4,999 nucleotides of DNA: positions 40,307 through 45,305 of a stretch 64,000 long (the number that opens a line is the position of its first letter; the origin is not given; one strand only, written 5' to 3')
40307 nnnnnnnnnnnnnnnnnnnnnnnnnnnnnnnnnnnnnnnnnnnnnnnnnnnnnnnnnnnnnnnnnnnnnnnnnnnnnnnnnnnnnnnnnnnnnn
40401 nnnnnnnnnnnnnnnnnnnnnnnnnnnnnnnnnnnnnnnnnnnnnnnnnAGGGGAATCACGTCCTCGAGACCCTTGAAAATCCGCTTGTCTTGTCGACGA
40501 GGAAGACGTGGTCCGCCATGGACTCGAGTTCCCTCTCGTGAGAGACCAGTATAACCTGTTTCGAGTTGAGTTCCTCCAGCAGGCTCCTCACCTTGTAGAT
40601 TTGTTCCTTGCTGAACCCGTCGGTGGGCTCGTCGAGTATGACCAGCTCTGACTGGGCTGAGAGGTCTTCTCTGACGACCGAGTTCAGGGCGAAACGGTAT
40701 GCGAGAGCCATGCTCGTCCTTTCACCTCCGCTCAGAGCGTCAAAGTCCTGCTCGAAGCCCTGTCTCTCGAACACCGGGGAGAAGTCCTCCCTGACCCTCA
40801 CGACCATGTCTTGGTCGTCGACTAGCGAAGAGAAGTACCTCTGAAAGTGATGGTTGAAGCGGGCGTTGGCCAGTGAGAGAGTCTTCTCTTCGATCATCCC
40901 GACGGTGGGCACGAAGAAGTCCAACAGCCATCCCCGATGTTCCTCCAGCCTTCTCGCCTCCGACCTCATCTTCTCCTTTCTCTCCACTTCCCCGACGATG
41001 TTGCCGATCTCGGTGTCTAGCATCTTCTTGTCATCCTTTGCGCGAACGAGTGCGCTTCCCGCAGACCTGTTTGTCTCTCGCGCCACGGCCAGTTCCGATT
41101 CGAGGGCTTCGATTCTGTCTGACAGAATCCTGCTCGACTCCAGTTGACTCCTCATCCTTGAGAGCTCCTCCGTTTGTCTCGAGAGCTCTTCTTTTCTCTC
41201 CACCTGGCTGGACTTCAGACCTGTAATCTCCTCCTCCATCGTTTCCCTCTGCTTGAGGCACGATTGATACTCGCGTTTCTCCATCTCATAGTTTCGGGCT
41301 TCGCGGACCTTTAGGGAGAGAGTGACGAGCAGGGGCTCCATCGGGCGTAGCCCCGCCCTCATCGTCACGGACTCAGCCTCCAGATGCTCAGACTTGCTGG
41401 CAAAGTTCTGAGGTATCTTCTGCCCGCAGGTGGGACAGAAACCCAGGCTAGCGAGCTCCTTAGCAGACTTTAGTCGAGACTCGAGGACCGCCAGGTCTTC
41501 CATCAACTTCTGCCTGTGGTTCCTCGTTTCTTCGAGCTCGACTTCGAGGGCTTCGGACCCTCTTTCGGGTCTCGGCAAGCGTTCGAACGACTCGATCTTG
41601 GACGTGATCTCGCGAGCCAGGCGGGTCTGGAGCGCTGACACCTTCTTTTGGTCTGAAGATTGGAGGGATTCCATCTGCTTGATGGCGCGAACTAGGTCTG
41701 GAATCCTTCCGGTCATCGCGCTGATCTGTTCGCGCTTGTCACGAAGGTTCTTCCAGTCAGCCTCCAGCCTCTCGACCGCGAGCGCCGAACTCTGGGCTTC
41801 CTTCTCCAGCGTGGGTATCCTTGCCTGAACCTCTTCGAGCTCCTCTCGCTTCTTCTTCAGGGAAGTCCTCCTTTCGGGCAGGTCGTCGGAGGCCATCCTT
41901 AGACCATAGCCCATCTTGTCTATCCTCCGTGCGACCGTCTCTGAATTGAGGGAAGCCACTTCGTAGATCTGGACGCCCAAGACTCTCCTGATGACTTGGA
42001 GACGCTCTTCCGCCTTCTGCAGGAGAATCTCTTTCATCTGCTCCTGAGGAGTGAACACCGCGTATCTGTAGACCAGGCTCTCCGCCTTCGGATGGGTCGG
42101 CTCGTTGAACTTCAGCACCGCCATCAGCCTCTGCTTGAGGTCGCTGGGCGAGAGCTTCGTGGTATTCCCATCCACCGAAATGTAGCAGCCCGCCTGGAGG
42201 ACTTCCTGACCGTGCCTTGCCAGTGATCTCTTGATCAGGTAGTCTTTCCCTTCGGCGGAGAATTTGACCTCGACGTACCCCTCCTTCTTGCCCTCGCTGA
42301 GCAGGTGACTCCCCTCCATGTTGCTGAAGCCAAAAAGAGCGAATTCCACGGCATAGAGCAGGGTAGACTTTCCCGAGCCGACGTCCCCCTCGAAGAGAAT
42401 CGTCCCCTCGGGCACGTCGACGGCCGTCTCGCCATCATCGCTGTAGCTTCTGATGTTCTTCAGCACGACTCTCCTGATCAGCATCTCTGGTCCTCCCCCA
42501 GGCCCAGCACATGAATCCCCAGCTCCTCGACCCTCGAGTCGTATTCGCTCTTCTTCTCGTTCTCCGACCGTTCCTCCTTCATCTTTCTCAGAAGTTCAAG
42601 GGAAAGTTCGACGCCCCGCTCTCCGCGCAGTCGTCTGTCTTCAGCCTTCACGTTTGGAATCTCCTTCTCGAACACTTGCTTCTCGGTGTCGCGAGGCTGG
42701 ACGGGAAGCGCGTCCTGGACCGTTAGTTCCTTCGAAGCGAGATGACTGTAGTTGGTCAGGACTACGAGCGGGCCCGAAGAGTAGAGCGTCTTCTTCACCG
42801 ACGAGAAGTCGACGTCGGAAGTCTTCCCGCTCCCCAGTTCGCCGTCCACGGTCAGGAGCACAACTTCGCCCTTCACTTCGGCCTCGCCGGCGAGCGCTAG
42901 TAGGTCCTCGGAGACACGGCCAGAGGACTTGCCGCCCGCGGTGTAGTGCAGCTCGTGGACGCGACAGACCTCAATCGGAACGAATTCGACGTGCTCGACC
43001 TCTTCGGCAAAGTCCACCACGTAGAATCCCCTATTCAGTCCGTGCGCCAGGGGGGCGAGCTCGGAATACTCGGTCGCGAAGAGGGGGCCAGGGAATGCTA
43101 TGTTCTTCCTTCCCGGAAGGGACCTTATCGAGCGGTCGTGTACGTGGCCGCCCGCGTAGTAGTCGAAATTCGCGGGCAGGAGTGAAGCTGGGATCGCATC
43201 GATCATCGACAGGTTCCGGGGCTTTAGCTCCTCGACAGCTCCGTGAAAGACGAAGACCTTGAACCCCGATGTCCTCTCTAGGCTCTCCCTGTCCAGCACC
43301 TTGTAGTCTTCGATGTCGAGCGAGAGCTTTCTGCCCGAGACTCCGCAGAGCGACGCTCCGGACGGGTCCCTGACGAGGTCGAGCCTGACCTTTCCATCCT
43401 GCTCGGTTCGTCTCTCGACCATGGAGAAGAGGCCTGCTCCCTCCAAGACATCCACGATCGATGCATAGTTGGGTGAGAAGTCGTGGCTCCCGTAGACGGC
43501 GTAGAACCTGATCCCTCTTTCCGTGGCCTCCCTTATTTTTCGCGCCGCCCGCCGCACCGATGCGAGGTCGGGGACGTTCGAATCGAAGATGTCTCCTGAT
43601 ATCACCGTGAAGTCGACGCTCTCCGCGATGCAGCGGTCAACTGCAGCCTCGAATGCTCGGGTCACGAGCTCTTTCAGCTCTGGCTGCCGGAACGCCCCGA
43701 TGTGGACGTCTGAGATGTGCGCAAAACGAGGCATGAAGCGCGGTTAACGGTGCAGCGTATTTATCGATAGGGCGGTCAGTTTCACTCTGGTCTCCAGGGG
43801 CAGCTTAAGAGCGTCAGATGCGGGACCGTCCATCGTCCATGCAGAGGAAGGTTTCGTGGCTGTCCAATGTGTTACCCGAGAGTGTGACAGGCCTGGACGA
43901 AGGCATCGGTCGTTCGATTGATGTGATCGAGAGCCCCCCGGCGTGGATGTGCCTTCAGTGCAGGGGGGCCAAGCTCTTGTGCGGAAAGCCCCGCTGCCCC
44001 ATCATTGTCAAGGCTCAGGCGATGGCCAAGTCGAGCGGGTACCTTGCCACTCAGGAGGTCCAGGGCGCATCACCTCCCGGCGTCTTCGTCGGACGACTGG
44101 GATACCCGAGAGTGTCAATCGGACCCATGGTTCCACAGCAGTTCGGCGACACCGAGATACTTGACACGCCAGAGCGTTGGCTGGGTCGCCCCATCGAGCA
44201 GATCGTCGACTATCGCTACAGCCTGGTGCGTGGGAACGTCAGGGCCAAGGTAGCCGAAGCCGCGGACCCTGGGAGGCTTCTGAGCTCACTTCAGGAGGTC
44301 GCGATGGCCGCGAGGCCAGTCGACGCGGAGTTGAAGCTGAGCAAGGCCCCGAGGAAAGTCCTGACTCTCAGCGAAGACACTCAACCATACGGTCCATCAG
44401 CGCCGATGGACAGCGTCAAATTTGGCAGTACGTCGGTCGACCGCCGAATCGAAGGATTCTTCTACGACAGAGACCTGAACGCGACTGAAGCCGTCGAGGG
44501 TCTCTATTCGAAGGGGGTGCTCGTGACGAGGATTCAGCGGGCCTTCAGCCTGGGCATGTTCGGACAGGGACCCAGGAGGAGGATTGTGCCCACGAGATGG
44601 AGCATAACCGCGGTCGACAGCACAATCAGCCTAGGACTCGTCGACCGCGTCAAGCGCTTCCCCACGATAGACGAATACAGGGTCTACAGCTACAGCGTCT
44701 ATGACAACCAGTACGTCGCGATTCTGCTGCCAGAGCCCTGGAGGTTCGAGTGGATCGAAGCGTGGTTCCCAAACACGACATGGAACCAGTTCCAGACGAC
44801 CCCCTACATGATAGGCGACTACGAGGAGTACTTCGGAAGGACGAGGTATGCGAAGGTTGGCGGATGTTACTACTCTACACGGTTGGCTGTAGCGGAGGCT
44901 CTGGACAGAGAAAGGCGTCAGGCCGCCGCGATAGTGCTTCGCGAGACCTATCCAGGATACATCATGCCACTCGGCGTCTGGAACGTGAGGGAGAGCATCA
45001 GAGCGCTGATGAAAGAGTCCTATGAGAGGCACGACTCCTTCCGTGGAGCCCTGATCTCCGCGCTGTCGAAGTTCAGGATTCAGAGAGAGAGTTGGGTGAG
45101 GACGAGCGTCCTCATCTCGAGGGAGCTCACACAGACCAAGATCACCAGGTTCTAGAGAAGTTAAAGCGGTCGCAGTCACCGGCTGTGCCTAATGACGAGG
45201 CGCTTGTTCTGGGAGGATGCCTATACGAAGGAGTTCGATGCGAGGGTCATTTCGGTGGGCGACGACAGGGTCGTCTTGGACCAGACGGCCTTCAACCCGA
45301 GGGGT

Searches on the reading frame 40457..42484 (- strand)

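Call 27: search_protein_families(library=pfam, proteins=[window:40457-42484:-], max_evalue=0.0001)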
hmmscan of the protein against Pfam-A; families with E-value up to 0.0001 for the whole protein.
window:40457-42484:- (675 aa): 3 families
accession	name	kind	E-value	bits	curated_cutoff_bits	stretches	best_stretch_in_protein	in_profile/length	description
PF13476.12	AAA_23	-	2.3e-16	61.5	27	1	5-229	1-199/201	AAA domain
PF02463.25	SMC_N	-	8.6e-15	55.2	40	1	3-665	2-213/220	RecF/RecN/SMC N terminal domain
PF13558.12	SbcC_Walker_B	-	2.2e-05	25.1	27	1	575-637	24-89/90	SbcC/RAD50-like, Walker B motif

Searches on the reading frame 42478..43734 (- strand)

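Call 27: search_protein_families(library=pfam, proteins=[window:42478-43734:-], max_evalue=0.0001)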
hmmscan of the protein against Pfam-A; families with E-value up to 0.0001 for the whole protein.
window:42478-43734:- (418 aa): 2 families
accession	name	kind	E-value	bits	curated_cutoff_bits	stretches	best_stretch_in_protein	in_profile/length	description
PF00149.33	Metallophos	-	3.1e-11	44.5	21.5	1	3-200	2-190/191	Calcineurin-like phosphoesterase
PF12850.12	Metallophos_2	-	9.3e-06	26.2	27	1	4-207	3-125/154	Calcineurin-like phosphoesterase superfamily domain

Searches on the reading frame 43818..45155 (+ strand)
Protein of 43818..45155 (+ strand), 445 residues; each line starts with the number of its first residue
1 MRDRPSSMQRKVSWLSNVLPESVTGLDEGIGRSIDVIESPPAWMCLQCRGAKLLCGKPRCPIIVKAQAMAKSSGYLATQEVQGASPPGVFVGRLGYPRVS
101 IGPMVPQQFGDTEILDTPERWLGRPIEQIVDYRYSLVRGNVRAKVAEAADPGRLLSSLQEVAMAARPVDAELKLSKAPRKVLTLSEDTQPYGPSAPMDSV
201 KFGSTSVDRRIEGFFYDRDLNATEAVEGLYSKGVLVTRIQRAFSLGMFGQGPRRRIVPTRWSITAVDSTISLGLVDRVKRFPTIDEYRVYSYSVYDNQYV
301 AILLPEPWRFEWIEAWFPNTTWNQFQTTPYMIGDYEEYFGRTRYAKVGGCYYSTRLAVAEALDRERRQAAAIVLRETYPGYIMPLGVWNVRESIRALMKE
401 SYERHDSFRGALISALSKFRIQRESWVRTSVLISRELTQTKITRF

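Call 27: search_protein_families(library=pfam, proteins=[window:43818-45155:+], max_evalue=0.0001)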
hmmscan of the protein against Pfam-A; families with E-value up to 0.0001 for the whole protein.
window:43818-45155:+ (445 aa): 2 families
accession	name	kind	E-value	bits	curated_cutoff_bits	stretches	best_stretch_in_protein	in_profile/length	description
PF04894.17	Nre_N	-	1.5e-99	333.6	25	1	54-323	1-270/270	Archaeal Nre, N-terminal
PF04895.17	Nre_C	-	4.7e-34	117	27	1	336-445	1-110/110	Archaeal Nre, C-terminal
